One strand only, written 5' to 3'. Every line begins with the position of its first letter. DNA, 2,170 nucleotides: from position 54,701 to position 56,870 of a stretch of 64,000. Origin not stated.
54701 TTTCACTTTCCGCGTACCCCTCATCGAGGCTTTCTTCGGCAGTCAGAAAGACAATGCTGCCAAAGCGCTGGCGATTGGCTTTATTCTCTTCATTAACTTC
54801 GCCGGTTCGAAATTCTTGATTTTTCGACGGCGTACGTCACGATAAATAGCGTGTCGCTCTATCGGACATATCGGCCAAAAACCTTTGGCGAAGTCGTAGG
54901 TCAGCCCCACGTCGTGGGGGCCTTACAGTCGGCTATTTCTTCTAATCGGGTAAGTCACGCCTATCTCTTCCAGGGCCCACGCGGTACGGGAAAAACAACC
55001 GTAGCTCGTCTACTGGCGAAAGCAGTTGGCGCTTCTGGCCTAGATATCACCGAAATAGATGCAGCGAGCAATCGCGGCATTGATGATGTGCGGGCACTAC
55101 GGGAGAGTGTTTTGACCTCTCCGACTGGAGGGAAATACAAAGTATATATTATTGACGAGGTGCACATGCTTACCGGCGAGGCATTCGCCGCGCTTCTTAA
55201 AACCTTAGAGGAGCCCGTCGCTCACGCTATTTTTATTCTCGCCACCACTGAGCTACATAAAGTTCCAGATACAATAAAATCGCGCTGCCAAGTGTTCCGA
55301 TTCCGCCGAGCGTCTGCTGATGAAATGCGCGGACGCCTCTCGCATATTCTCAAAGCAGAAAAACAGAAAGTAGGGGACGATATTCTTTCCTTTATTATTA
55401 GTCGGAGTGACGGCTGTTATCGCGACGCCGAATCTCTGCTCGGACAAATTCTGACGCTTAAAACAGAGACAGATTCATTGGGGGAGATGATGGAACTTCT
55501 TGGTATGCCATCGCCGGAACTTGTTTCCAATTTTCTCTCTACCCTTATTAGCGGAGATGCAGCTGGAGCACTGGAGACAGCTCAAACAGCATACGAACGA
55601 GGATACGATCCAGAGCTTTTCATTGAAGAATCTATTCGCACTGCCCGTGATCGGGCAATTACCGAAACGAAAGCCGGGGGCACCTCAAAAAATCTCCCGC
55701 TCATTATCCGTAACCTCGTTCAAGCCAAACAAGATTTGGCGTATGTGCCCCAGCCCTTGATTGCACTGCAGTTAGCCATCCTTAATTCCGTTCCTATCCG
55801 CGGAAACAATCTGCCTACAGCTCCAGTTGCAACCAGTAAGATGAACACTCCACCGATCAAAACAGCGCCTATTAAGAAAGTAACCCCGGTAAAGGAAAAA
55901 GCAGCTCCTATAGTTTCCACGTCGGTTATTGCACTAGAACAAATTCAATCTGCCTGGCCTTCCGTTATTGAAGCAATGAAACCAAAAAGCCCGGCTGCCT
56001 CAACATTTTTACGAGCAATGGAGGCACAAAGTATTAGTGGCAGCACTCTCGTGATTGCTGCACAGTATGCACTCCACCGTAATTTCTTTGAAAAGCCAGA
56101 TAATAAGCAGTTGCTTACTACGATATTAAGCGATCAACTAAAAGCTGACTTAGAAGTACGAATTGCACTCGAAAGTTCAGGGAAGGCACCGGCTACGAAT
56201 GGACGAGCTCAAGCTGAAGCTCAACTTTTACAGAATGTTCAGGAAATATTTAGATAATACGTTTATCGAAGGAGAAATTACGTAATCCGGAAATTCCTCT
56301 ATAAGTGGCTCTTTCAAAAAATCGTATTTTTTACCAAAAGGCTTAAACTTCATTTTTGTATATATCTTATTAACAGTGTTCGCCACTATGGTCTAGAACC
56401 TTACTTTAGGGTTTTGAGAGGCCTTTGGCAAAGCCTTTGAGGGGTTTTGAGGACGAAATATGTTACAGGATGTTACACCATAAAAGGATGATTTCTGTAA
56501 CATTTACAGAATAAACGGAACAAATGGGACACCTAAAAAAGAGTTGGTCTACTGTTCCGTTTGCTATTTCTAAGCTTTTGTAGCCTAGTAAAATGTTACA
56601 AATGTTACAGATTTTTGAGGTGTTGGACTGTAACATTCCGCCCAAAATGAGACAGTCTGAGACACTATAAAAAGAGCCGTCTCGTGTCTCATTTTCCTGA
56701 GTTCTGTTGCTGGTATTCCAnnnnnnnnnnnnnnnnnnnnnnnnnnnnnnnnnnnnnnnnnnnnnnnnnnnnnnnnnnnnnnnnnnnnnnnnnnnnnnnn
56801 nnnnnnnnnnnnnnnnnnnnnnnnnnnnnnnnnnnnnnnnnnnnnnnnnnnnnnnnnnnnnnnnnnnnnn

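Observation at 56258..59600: Island-type junction: repeat array, tandem tRNA-Ala(GGC)/tRNA-Ala(UGC), GC-rich ligase gene, large serine recombinase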

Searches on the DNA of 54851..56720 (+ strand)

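Call 54: search_rna_families(sources=[L179, L180, L182, L176], threshold=gathering)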
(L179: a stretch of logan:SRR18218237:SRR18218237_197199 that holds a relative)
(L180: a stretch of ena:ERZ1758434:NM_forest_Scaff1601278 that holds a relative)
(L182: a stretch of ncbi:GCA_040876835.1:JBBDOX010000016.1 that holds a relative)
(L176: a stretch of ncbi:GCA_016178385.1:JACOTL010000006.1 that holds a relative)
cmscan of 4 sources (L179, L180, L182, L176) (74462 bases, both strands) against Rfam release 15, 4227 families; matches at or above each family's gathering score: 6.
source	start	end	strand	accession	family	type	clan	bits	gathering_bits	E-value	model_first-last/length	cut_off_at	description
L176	20460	20532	+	RF00005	tRNA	Gene; tRNA;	CL00001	71.3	29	1.6e-13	1-71/71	no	tRNA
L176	7849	7973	-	RF03000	LOOT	Gene; sRNA;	-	64.2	46.4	1.1e-09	1-121/121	no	LOOT RNA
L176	14525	14595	-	RF00005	tRNA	Gene; tRNA;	CL00001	58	29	7.5e-10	1-71/71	no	tRNA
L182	9575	9645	+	RF00005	tRNA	Gene; tRNA;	CL00001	57.8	29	8.5e-10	1-71/71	no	tRNA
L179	9568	9638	+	RF00005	tRNA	Gene; tRNA;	CL00001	57.7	29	8.7e-10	1-71/71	no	tRNA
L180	10177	10247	+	RF00005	tRNA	Gene; tRNA;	CL00001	56.1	29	2.4e-09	1-71/71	no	tRNA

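Call 74: search_rna_families(source=window, start=56240, end=56720, threshold=evalue, max_evalue=10, show_alignments=3)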
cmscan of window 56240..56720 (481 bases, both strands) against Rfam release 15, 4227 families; matches with E-value up to 10: 5.
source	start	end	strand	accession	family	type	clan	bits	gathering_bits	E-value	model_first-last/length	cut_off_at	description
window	56510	56561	-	RF04344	Plastid-psbA-3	Cis-reg;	CL00153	18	48.4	1.5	1-57/57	no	Plastid-psbA-3 3UTR RNA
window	56500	56573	+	RF02907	patAB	Cis-reg; leader;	-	17.4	92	5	1-57/57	no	patAB leader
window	56445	56647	+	RF04128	MIR8562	Gene; miRNA;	-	15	211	2.6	1-242/242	no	MIR8562 microRNA precursor family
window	56343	56416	+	RF02701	PsrR1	Gene; sRNA;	-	14.1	42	6.3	1-79/79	no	Photosynthesis regulatory RNA1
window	56458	56613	-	RF00409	SNORA7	Gene; snRNA; snoRNA; HACA-box;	CL00025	12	100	7.6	1-140/140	no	Small nucleolar RNA SNORA7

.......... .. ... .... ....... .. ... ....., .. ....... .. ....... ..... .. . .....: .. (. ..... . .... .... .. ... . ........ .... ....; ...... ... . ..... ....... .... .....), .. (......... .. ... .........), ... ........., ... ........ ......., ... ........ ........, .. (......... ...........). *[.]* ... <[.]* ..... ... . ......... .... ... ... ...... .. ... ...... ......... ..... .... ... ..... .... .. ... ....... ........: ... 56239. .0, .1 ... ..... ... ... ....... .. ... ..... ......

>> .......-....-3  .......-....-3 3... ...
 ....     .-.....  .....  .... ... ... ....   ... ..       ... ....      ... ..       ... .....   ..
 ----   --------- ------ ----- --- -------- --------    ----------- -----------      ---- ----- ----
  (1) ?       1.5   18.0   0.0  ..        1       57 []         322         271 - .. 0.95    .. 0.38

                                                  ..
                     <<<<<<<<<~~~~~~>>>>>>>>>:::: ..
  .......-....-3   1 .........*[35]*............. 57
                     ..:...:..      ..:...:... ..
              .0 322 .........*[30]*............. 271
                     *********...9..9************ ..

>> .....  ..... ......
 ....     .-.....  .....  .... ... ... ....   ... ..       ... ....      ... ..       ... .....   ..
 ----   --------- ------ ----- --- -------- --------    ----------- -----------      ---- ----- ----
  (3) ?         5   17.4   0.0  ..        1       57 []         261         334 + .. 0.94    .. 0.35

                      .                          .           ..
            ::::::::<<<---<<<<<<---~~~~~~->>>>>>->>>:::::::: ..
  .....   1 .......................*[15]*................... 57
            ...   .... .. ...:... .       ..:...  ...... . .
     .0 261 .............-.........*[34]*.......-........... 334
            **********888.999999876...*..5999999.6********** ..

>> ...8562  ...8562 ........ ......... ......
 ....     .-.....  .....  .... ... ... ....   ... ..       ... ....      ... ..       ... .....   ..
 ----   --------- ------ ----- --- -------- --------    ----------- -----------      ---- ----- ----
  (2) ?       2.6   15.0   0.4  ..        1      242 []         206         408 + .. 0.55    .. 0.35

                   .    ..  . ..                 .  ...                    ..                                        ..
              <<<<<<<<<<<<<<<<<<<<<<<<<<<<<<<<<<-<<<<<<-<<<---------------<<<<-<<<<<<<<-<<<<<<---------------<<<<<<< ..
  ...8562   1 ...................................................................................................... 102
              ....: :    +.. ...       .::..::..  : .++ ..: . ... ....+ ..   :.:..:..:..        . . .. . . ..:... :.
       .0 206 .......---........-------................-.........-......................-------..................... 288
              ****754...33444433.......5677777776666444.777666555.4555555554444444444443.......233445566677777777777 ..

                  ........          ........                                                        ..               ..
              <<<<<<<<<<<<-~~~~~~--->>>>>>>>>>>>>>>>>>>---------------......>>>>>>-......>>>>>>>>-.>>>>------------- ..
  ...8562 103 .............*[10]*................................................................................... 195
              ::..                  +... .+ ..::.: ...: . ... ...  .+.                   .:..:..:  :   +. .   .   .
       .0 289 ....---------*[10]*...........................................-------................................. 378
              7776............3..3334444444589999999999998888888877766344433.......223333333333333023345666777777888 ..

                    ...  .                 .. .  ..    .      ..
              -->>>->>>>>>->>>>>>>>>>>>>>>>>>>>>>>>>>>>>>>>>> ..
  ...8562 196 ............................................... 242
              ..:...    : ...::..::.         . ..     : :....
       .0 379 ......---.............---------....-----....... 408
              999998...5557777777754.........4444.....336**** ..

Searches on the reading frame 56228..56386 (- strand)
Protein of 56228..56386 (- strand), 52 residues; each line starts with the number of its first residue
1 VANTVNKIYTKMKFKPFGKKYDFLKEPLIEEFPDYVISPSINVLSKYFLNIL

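Call 9: search_protein_families(library=pfam, proteins=[window:56228-56386:-], max_evalue=0.01)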
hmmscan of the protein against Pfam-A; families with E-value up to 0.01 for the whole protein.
window:56228-56386:- (52 aa): 0 families

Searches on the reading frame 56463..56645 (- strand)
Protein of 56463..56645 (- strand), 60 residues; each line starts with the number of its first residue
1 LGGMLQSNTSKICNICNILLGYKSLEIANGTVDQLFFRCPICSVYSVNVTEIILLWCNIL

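Call 9: search_protein_families(library=pfam, proteins=[window:56463-56645:-], max_evalue=0.01)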
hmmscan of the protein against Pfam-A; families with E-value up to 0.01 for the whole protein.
window:56463-56645:- (60 aa): 1 family
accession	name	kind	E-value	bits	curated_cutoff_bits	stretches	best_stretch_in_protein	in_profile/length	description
PF18275.7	His_Me_b4a2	-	0.0039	17.6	25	1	10-28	11-29/52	His-Me finger endonuclease beta4-alpha2 domain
